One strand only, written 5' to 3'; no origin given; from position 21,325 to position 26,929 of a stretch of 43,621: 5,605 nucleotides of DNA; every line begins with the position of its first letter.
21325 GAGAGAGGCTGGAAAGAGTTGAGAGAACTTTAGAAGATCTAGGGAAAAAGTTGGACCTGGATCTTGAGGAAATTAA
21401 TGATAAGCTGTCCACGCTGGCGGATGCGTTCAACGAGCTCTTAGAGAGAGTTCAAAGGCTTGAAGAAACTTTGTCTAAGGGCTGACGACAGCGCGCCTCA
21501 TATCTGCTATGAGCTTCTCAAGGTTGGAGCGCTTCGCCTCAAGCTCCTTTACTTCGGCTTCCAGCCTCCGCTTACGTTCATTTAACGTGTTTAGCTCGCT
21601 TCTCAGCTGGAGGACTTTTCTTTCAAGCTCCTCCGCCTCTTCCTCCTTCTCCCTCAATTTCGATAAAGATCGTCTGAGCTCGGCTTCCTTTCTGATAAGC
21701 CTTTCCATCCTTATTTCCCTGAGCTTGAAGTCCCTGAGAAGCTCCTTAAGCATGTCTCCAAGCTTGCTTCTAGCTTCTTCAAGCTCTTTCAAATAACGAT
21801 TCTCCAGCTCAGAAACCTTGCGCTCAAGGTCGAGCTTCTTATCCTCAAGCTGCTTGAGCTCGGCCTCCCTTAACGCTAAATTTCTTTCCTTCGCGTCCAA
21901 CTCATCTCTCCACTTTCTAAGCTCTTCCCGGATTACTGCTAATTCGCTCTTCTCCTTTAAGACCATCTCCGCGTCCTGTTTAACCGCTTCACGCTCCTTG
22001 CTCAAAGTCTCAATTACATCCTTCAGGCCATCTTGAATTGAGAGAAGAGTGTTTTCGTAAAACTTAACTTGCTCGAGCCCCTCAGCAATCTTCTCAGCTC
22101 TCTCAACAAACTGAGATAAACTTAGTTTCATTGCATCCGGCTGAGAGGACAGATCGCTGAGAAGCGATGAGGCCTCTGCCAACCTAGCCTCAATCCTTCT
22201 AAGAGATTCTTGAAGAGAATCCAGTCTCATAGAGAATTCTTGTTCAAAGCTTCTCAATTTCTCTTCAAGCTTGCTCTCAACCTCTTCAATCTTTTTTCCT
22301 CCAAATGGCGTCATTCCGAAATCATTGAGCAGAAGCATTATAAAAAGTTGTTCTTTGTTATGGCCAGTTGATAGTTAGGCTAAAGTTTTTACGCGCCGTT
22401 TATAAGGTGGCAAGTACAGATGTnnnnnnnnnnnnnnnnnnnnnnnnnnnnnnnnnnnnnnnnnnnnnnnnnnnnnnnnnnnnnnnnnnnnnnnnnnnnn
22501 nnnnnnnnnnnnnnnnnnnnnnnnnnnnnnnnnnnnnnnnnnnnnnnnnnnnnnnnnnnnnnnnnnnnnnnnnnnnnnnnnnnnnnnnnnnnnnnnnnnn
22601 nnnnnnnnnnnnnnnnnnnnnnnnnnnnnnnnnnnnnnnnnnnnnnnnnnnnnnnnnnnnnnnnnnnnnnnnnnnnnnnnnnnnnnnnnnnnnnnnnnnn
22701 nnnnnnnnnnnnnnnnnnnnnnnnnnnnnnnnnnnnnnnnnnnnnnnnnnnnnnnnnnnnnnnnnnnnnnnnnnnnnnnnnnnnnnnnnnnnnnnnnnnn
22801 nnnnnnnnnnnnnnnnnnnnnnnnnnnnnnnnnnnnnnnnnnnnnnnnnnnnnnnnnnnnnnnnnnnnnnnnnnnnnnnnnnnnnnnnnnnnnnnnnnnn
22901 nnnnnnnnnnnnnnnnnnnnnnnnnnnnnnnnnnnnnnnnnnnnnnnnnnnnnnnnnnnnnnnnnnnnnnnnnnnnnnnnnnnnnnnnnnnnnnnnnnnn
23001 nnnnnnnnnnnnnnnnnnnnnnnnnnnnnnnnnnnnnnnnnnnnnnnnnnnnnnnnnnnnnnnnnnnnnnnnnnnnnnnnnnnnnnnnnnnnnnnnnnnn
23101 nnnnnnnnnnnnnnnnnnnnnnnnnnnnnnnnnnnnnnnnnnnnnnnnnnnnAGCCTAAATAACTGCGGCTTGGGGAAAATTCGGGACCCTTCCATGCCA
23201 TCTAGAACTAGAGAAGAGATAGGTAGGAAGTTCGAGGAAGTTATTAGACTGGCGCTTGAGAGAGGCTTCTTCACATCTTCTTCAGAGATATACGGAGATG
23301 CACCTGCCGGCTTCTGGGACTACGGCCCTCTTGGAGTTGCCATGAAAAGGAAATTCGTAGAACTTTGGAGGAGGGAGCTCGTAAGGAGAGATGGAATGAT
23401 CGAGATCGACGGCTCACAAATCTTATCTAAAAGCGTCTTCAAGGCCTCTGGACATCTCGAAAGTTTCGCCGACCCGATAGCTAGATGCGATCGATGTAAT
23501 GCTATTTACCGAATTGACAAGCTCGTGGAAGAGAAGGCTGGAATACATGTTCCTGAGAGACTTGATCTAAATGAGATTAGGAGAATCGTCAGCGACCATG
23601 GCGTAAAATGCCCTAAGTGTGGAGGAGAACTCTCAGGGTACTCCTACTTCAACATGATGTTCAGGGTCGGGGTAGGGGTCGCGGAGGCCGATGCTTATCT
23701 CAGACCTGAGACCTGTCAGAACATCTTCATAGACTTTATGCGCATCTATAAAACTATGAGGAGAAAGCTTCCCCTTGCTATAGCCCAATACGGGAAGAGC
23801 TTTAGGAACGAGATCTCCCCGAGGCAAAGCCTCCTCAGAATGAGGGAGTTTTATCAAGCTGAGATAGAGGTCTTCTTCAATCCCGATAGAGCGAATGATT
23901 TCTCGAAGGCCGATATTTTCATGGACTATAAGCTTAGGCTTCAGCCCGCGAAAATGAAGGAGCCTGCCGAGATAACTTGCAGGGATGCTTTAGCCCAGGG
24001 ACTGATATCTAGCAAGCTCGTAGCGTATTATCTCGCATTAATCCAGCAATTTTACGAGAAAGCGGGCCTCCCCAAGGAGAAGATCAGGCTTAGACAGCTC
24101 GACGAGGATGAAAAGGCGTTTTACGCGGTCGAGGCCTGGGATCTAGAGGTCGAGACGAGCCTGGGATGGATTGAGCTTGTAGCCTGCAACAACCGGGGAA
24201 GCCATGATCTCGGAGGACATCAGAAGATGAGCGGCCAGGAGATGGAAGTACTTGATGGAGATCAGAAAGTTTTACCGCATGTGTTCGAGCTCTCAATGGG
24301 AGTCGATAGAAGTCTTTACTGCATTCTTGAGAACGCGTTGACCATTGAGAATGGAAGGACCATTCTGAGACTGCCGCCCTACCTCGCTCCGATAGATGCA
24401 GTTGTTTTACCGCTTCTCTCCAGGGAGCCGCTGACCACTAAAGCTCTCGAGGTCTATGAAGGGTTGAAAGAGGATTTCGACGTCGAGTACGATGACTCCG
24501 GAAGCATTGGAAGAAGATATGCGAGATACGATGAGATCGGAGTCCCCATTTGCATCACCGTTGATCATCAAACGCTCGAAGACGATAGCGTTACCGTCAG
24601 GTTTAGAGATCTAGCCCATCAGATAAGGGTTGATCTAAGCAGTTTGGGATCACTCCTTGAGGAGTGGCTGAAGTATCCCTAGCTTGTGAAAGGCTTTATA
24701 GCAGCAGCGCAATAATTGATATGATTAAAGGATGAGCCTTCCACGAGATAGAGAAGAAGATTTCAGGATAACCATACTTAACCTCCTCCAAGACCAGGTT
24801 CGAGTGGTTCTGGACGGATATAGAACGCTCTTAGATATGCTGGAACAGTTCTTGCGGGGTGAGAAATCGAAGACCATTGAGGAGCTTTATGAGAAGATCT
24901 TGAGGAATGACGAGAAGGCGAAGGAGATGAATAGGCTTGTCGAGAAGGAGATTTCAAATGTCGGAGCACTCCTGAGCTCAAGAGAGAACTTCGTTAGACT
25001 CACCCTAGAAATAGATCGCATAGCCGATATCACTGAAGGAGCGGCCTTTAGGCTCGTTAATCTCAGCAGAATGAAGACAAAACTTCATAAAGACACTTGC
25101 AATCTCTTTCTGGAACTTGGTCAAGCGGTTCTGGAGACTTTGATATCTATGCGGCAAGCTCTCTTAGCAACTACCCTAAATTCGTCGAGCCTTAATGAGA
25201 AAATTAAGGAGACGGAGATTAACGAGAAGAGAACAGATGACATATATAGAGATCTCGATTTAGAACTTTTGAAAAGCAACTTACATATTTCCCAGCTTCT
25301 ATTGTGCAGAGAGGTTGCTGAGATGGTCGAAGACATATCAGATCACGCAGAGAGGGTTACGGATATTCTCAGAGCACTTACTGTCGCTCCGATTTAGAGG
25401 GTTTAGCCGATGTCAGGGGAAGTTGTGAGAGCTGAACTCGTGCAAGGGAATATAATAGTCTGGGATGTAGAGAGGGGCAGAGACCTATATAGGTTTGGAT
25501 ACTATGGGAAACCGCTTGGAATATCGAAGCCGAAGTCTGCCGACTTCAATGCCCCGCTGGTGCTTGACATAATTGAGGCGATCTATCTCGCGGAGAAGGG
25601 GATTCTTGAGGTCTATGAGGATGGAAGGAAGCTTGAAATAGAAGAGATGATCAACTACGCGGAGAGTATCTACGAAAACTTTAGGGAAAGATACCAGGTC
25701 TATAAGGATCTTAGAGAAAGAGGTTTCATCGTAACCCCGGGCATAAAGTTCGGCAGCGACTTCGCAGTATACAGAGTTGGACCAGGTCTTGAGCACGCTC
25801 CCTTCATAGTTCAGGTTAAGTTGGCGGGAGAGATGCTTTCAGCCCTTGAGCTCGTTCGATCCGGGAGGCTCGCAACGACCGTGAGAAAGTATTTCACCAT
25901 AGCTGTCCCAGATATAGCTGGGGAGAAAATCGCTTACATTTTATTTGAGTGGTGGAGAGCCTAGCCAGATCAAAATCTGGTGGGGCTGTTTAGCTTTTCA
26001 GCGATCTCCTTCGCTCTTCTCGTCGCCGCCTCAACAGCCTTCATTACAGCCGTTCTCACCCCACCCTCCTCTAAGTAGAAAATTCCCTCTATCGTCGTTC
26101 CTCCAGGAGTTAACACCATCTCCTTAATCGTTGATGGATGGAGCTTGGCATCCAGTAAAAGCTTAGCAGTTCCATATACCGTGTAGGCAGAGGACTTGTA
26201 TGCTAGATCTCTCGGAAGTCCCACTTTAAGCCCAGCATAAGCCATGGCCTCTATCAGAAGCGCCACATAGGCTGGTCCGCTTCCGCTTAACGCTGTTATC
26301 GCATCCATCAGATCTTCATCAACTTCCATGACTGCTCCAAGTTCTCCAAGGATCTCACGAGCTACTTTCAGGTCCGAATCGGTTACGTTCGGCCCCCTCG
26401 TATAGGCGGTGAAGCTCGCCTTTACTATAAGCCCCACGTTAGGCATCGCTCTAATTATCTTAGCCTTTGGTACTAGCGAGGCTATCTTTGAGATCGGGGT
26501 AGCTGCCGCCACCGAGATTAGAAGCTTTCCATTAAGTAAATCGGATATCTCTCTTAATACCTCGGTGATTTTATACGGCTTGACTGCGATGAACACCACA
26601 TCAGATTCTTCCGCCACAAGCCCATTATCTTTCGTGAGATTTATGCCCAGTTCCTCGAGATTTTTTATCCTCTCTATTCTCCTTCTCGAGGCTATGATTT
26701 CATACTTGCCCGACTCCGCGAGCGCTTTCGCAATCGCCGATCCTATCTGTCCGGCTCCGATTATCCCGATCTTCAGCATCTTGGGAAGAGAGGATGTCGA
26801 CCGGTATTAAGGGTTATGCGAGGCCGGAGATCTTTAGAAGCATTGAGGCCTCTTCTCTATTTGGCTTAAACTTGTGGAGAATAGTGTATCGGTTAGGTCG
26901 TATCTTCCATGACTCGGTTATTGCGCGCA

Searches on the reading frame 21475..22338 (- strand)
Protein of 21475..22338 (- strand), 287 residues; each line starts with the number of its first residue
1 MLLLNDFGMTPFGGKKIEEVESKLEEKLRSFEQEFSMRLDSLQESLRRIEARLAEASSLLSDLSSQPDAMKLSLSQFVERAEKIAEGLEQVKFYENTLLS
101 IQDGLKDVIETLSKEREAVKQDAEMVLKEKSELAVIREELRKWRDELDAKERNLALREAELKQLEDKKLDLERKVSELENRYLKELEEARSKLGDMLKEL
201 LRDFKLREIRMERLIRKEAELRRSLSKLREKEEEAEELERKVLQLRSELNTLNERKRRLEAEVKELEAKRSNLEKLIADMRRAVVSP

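Call 92: search_protein_families(library=pfam, proteins=[window:21475-22338:-], max_evalue=0.00001)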
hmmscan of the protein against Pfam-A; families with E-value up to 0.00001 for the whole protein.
window:21475-22338:- (287 aa): 1 family
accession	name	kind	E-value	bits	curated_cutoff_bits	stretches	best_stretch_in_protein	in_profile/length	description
PF00038.26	Filament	-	2.4e-06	27.8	40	0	135-200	207-272/313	Intermediate filament protein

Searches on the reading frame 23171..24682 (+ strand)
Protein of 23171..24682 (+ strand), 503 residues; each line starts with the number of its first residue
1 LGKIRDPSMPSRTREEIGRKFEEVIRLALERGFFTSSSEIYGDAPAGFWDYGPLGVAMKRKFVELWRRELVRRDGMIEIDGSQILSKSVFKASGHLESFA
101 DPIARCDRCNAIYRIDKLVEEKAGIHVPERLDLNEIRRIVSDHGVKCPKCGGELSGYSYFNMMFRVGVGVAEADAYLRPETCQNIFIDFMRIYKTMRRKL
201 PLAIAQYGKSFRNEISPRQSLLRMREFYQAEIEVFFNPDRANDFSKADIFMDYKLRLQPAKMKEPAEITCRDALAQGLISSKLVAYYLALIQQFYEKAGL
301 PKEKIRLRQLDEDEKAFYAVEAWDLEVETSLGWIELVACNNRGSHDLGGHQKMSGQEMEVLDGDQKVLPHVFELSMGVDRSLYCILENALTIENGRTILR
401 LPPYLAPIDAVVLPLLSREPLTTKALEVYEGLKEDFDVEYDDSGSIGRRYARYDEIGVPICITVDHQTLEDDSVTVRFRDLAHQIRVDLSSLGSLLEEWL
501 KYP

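Call 91: search_protein_families(library=pfam, proteins=[window:23171-24682:+], max_evalue=0.00001)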
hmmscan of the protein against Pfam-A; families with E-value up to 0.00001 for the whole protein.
window:23171-24682:+ (503 aa): 2 families
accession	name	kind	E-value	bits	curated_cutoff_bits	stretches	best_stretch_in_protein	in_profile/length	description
PF03129.25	HGTP_anticodon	-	2.3e-18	66.6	21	1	410-498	2-93/94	Anticodon binding domain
PF00587.30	tRNA-synt_2b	-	4.7e-15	56.6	29.3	1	173-254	9-88/179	tRNA synthetase class II core domain (G, H, P, S and T)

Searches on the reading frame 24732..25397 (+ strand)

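Call 92: search_protein_families(library=pfam, proteins=[window:24732-25397:+], max_evalue=0.00001)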
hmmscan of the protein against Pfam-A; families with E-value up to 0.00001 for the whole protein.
window:24732-25397:+ (221 aa): 1 family
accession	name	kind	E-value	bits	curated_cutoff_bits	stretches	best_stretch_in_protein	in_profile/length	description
PF01865.21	PhoU_div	-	2.3e-13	50.4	24.4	1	19-216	13-211/214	Protein of unknown function DUF47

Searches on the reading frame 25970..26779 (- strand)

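Call 92: search_protein_families(library=pfam, proteins=[window:25970-26779:-], max_evalue=0.00001)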
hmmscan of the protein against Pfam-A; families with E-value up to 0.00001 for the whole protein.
window:25970-26779:- (269 aa): 6 families
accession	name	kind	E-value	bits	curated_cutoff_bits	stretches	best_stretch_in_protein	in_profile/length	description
PF14748.11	P5CR_dimer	-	1.4e-38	131.8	25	1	155-258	1-104/105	Pyrroline-5-carboxylate reductase dimerisation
PF03807.23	F420_oxidored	-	1.8e-24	86.6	21.6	1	3-92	1-93/94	NADP oxidoreductase coenzyme F420-dependent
PF02558.23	ApbA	-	1.2e-08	35.1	22.2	1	4-129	1-139/150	Ketopantoate reductase PanE/ApbA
PF02826.25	2-Hacid_dh_C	-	6.7e-07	29.3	25.1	1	3-73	38-106/178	D-isomer specific 2-hydroxyacid dehydrogenase, NAD binding domain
PF03446.21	NAD_binding_2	-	8.8e-07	29.5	21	1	3-94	1-96/161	NAD binding domain of 6-phosphogluconate dehydrogenase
PF01488.26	Shikimate_DH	-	8.7e-06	26.3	24.3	0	3-67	14-84/138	Shikimate / quinate 5-dehydrogenase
